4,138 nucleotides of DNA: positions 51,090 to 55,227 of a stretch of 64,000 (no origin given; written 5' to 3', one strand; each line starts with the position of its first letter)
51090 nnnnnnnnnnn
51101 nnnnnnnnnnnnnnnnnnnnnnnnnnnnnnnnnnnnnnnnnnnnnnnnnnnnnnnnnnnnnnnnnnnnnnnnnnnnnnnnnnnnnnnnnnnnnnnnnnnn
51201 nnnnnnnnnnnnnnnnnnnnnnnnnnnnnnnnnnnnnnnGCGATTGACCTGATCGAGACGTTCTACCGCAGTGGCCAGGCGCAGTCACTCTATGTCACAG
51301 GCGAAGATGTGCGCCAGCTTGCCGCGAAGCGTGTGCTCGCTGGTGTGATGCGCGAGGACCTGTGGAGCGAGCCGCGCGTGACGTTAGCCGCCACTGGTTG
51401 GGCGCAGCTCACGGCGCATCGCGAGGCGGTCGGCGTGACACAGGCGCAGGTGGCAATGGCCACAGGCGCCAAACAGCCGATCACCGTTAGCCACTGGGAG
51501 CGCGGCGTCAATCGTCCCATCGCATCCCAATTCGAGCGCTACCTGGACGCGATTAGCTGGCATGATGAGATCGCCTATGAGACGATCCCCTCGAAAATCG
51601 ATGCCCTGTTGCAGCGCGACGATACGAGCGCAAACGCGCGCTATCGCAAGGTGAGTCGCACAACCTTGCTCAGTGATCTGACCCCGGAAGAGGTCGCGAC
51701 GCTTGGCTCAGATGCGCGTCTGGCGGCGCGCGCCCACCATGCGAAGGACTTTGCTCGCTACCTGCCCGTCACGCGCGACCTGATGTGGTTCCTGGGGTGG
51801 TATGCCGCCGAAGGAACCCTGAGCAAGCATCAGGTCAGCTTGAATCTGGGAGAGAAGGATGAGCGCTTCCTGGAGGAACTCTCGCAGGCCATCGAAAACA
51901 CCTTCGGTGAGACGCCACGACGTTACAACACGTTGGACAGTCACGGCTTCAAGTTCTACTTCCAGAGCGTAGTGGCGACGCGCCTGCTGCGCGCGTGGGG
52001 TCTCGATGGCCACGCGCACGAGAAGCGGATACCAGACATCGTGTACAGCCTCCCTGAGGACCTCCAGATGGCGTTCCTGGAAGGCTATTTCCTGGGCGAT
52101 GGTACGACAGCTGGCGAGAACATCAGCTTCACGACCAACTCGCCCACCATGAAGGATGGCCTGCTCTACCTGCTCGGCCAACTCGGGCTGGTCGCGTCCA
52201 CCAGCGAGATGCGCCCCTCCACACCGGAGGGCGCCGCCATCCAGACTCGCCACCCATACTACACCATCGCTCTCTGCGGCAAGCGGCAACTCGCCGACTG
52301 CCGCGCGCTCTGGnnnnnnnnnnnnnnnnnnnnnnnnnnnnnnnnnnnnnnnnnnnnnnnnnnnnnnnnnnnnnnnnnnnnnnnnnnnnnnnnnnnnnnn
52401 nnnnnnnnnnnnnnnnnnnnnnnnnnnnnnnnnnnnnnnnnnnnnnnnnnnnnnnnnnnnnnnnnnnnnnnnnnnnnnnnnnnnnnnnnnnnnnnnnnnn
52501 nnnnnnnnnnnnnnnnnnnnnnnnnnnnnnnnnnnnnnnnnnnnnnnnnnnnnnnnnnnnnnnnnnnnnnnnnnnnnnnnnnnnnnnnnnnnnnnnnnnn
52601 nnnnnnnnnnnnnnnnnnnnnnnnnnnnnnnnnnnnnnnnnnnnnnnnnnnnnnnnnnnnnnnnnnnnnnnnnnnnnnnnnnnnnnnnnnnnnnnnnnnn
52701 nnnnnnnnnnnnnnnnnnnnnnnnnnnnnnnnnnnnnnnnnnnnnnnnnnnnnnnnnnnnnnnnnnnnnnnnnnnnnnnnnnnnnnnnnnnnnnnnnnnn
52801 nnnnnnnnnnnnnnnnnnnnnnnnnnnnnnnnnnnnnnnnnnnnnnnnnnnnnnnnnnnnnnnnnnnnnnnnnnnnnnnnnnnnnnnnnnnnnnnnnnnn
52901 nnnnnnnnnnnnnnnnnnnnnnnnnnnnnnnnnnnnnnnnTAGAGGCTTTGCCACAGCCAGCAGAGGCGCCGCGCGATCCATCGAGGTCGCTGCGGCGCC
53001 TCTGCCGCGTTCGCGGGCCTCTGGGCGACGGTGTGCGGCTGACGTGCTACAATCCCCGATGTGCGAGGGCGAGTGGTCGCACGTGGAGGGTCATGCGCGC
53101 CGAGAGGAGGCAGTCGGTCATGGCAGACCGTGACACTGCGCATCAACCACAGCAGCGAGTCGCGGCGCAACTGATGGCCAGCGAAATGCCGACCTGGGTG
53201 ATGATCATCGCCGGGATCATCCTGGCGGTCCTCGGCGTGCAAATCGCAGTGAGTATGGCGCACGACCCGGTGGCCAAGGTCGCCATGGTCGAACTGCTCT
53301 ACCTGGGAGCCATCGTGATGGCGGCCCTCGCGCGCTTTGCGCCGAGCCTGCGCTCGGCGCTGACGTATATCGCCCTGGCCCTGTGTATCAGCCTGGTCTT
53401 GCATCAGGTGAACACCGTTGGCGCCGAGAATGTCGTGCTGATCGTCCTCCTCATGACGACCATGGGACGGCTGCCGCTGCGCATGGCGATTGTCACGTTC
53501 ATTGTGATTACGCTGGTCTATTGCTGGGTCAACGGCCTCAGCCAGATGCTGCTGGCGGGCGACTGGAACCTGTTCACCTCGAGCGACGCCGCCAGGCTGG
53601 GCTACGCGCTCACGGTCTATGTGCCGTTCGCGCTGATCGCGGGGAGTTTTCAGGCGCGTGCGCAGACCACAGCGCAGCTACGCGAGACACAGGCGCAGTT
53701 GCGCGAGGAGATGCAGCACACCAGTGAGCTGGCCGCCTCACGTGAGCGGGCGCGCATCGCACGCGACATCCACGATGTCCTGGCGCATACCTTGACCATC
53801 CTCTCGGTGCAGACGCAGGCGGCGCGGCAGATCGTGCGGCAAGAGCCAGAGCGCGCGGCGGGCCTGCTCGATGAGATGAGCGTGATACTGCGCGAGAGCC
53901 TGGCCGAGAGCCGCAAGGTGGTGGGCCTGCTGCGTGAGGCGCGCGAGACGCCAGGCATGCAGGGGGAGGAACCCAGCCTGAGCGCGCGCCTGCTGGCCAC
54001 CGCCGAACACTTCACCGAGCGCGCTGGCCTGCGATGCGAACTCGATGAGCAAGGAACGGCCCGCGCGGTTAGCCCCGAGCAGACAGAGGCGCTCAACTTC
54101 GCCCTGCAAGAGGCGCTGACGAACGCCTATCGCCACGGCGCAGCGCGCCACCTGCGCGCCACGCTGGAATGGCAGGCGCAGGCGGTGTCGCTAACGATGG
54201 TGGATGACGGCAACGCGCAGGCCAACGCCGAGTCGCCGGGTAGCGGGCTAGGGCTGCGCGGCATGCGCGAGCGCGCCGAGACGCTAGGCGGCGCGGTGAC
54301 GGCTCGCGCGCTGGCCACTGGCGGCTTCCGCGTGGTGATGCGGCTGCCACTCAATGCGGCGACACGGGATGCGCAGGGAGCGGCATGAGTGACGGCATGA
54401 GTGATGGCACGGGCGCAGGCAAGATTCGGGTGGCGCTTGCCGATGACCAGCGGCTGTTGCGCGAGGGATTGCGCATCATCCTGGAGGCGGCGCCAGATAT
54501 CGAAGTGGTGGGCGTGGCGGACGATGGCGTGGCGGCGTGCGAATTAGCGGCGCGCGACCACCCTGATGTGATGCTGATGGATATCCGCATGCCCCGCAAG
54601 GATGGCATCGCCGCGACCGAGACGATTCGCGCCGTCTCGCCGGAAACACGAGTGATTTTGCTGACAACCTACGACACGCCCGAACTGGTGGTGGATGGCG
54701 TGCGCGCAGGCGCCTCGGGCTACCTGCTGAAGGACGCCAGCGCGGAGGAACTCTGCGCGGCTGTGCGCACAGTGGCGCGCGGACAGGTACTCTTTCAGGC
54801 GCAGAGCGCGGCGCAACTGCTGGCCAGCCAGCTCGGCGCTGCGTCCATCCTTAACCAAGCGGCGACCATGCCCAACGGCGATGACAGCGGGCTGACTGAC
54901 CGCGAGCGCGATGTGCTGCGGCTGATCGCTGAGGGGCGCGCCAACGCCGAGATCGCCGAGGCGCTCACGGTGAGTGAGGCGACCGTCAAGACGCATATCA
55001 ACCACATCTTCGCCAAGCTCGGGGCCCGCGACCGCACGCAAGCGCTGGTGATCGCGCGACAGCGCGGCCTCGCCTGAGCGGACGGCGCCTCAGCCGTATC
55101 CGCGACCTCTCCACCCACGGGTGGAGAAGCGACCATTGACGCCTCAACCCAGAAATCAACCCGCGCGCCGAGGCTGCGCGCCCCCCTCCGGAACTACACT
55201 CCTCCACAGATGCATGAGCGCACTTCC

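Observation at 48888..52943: Essential gyrB is one ORF interrupted by two inteins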

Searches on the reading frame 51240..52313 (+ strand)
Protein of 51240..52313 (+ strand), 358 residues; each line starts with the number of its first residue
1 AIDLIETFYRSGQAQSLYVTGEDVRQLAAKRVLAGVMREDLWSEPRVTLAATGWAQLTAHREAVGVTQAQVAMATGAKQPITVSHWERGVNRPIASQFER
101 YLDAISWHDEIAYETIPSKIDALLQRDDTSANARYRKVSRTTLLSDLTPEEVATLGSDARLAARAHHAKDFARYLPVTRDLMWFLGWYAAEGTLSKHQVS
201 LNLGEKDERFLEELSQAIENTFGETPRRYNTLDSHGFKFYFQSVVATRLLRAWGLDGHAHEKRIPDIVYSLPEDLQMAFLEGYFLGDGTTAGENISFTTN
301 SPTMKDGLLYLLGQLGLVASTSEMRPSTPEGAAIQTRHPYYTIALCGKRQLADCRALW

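Call 74: search_protein_representatives(protein=window:51240-52313:+)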
Query: 358 residues. Proteins with E-value up to 0.001 (for the whole library): 2150; up to 1e-10: 230; up to 1e-30: 34. The best 150 are listed.
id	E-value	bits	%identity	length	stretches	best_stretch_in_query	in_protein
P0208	3.1e-148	510.0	63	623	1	2-358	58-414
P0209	2.5e-145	500.4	62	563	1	2-358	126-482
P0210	2.0e-142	490.9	61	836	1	2-358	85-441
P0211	1.5e-121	422.2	53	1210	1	2-358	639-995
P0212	2.4e-75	270.3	64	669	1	168-358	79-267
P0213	5.4e-58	213.2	68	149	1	100-248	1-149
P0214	5.7e-56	206.6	37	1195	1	2-358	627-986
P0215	3.4e-55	204.0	38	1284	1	2-358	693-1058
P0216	2.8e-54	201.0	41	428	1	2-331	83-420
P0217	2.3e-53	198.0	62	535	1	200-358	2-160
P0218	1.2e-48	182.5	47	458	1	128-358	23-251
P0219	9.7e-47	176.2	32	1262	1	2-358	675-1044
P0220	9.8e-47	176.2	39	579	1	2-351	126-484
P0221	1.4e-46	175.7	37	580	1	20-358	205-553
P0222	3.9e-45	170.9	35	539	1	3-324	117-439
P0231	1.5e-37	146.0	33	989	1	44-352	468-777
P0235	1.5e-34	136.2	30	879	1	2-357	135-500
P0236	1.2e-33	133.2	32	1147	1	2-327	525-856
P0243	8.0e-30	120.6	28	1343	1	3-358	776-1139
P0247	6.8e-26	107.7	30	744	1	2-358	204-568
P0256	9.1e-23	97.4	31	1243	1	13-358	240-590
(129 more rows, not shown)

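Call 75: search_protein_families(library=pfam, proteins=[P0214, P0215, P0235, P0243, P0247, P0256, P0231, P0220, P0236], max_evalue=0.0001)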
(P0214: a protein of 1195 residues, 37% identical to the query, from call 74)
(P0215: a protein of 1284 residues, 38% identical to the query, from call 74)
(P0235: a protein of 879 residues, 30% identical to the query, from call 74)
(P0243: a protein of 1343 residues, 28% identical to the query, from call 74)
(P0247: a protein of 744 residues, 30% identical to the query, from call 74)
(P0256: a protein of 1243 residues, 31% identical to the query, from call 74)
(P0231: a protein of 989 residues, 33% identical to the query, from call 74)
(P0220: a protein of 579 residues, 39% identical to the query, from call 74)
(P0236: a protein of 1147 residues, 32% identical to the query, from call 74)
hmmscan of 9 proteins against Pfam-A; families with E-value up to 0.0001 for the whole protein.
P0214 (1195 aa): 7 families
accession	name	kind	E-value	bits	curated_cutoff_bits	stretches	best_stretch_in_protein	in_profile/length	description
PF00204.31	DNA_gyraseB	-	1e-47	162.3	27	1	221-395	1-172/173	DNA gyrase B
PF00986.26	DNA_gyraseB_C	-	5.6e-27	94.1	29.8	1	1124-1184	3-63/63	DNA gyrase B subunit, carboxyl terminus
PF02518.31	HATPase_c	-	2.4e-18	67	26.4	1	31-149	2-94/111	Histidine kinase-, DNA gyrase B-, and HSP90-like ATPase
PF14528.11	LAGLIDADG_3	-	1.2e-10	41.9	22.5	1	899-980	2-75/82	LAGLIDADG-like domain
PF01751.28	Toprim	-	1.5e-10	41.6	23.1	1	426-502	1-62/96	Toprim domain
PF14890.11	Intein_splicing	-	2.3e-10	40.9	35.8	1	558-1057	38-155/155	Intein splicing domain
PF13560.12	HTH_31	-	6.4e-06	26.8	27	1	680-727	4-51/64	Helix-turn-helix domain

P0215 (1284 aa): 8 families
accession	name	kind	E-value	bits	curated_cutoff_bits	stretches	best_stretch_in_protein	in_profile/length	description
PF00204.31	DNA_gyraseB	-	1.1e-41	142.6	27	1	274-452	1-172/173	DNA gyrase B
PF14890.11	Intein_splicing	-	5.6e-18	65.7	35.8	1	609-1129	23-155/155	Intein splicing domain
PF14528.11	LAGLIDADG_3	-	3.7e-15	56.4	22.5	1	975-1055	1-78/82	LAGLIDADG-like domain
PF00986.26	DNA_gyraseB_C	-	7e-15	55.4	29.8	1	1197-1218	3-24/63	DNA gyrase B subunit, carboxyl terminus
PF02518.31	HATPase_c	-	7.2e-12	46.2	26.4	1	40-141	5-93/111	Histidine kinase-, DNA gyrase B-, and HSP90-like ATPase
PF13560.12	HTH_31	-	2.3e-07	31.4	27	1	753-806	5-58/64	Helix-turn-helix domain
PF01751.28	Toprim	-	4e-07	30.6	23.1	0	489-527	2-45/96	Toprim domain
PF01381.28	HTH_3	-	1.4e-05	25.4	23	1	754-803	1-49/55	Helix-turn-helix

P0235 (879 aa): 4 families
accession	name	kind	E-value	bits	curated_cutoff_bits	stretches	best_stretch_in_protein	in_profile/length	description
PF00986.26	DNA_gyraseB_C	-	1.5e-30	105.6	29.8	1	807-868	2-63/63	DNA gyrase B subunit, carboxyl terminus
PF14890.11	Intein_splicing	-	1e-16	61.6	35.8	1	52-573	24-155/155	Intein splicing domain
PF14528.11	LAGLIDADG_3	-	2e-16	60.4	22.5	1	417-498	5-79/82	LAGLIDADG-like domain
PF13560.12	HTH_31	-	1.2e-06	29.1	27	1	188-244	3-59/64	Helix-turn-helix domain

P0243 (1343 aa): 9 families
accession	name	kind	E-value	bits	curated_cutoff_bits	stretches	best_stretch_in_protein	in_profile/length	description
PF00204.31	DNA_gyraseB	-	5.5e-61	205.5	27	1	219-387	1-172/173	DNA gyrase B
PF14890.11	Intein_splicing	-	1.6e-44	151.8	35.8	2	665-1207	6-155/155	Intein splicing domain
PF00986.26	DNA_gyraseB_C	-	1.5e-27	96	29.8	1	1274-1332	5-63/63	DNA gyrase B subunit, carboxyl terminus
PF02518.31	HATPase_c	-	3.1e-19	69.9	26.4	1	32-172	3-109/111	Histidine kinase-, DNA gyrase B-, and HSP90-like ATPase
PF14528.11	LAGLIDADG_3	-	2.7e-16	60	22.5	1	1053-1139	3-81/82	LAGLIDADG-like domain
PF01381.28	HTH_3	-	2.2e-12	47.2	23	1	832-886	2-55/55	Helix-turn-helix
PF01751.28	Toprim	-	3.5e-10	40.4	23.1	1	586-656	13-67/96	Toprim domain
PF12844.13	HTH_19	-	5.6e-07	29.8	30.2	1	830-885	3-57/64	Helix-turn-helix domain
PF13560.12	HTH_31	-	2e-06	28.5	27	1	835-886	10-61/64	Helix-turn-helix domain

P0247 (744 aa): 7 families
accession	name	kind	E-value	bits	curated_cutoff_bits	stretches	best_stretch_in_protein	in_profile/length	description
PF01131.25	Topoisom_bac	-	1.2e-18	67.8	35.1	1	688-744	2-60/411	DNA topoisomerase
PF14890.11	Intein_splicing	-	2.5e-17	63.6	35.8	1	98-640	10-155/155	Intein splicing domain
PF01751.28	Toprim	-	2.8e-16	59.9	23.1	1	3-78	2-62/96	Toprim domain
PF01381.28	HTH_3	-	1.3e-13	51.1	23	1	260-311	1-52/55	Helix-turn-helix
PF14528.11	LAGLIDADG_3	-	1.7e-12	47.9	22.5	1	491-567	2-80/82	LAGLIDADG-like domain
PF12844.13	HTH_19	-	3.2e-10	40.2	30.2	1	259-315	3-58/64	Helix-turn-helix domain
PF13560.12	HTH_31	-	1.2e-08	35.6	27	1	256-310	2-57/64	Helix-turn-helix domain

P0256 (1243 aa): 5 families
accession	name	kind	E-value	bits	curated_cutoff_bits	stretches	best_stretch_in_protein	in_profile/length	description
PF01131.25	Topoisom_bac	-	1e-117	394.1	35.1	1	706-1107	3-410/411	DNA topoisomerase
PF14528.11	LAGLIDADG_3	-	4.8e-17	62.4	22.5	1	514-588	3-79/82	LAGLIDADG-like domain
PF14890.11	Intein_splicing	-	1.1e-16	61.5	35.8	1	117-657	2-155/155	Intein splicing domain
PF01396.24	Zn_ribbon_Top1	-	4.6e-06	26.8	32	1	1147-1185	2-37/39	Topoisomerase DNA binding C4 zinc finger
PF01751.28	Toprim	-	2.6e-05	24.7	23.1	0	3-107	1-62/96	Toprim domain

P0231 (989 aa): 5 families
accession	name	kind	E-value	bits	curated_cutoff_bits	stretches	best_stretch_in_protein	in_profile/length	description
PF00204.31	DNA_gyraseB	-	1.8e-44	151.7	27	1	23-195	1-172/173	DNA gyrase B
PF00986.26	DNA_gyraseB_C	-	3.1e-21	75.7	29.8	1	919-978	3-62/63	DNA gyrase B subunit, carboxyl terminus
PF14528.11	LAGLIDADG_3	-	3.5e-14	53.3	22.5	1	702-743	5-50/82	LAGLIDADG-like domain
PF14890.11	Intein_splicing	-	1.1e-12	48.4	35.8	1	345-853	29-155/155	Intein splicing domain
PF01751.28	Toprim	-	1.9e-10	41.2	23.1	1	223-299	1-62/96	Toprim domain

P0220 (579 aa): 2 families
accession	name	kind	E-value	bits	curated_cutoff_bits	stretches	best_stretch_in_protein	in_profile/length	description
PF14528.11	LAGLIDADG_3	-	7.3e-12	45.8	22.5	1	404-456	1-55/82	LAGLIDADG-like domain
PF14890.11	Intein_splicing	-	4.8e-08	33.4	35.8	1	48-543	29-141/155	Intein splicing domain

P0236 (1147 aa): 6 families
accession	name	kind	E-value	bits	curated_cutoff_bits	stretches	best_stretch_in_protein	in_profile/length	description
PF00204.31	DNA_gyraseB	-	2.6e-46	157.7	27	1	104-283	1-169/173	DNA gyrase B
PF00986.26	DNA_gyraseB_C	-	8.7e-20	71.1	29.8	1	1081-1139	5-63/63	DNA gyrase B subunit, carboxyl terminus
PF14890.11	Intein_splicing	-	4e-16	59.6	35.8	1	430-1009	17-155/155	Intein splicing domain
PF01751.28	Toprim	-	1.4e-10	41.6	23.1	1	316-399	1-62/96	Toprim domain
PF14528.11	LAGLIDADG_3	-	2.4e-09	37.7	22.5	1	802-876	2-76/82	LAGLIDADG-like domain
PF01381.28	HTH_3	-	2.7e-05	24.5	23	1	580-635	1-55/55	Helix-turn-helix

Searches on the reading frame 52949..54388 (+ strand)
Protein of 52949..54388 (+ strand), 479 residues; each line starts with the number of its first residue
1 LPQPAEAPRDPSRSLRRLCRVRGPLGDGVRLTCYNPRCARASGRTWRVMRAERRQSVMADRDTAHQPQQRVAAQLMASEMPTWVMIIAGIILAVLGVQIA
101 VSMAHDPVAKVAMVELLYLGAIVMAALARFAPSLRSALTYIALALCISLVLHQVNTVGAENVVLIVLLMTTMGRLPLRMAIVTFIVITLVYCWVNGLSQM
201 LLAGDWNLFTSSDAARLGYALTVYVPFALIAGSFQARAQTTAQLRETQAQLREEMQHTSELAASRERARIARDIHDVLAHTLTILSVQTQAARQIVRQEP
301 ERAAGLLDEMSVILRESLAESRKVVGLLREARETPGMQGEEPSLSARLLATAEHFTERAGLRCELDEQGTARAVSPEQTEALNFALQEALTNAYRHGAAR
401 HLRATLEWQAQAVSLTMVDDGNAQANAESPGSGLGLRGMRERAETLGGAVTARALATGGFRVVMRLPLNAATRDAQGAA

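Call 21: search_protein_families(library=pfam, proteins=[window:52949-54388:+], max_evalue=0.001)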
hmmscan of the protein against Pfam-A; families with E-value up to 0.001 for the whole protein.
window:52949-54388:+ (479 aa): 3 families
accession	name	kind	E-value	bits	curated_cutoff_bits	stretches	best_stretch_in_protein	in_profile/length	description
PF07730.19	HisKA_3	-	3.1e-17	63.3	24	1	266-331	1-66/68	Histidine kinase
PF02518.31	HATPase_c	-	2.3e-09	38.1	26.4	1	380-469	4-110/111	Histidine kinase-, DNA gyrase B-, and HSP90-like ATPase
PF13581.12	HATPase_c_2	-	1.6e-06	28.6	27.4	1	369-430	19-85/127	Histidine kinase-like ATPase domain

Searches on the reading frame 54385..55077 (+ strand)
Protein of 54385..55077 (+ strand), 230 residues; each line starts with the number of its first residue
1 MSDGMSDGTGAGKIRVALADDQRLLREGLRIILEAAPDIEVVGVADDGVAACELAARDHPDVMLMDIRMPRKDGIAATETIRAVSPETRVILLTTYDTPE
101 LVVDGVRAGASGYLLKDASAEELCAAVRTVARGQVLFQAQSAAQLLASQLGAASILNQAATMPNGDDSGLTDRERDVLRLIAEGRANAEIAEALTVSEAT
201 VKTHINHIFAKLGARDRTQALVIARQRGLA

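Call 21: search_protein_families(library=pfam, proteins=[window:54385-55077:+], max_evalue=0.001)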
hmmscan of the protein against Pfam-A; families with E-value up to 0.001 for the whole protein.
window:54385-55077:+ (230 aa): 4 families
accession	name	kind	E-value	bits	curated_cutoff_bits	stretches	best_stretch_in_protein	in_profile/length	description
PF00072.30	Response_reg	-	1.9e-27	96.1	30.2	1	16-128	1-111/111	Response regulator receiver domain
PF00196.25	GerE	-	1.9e-20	72.7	23.5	1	169-224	2-57/57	Bacterial regulatory proteins, luxR family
PF08281.18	Sigma70_r4_2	-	4.4e-07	29.9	25.7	1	170-212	11-54/54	Sigma-70, region 4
PF04545.22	Sigma70_r4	-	1.1e-05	25.2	24.1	1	169-212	4-48/50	Sigma-70, region 4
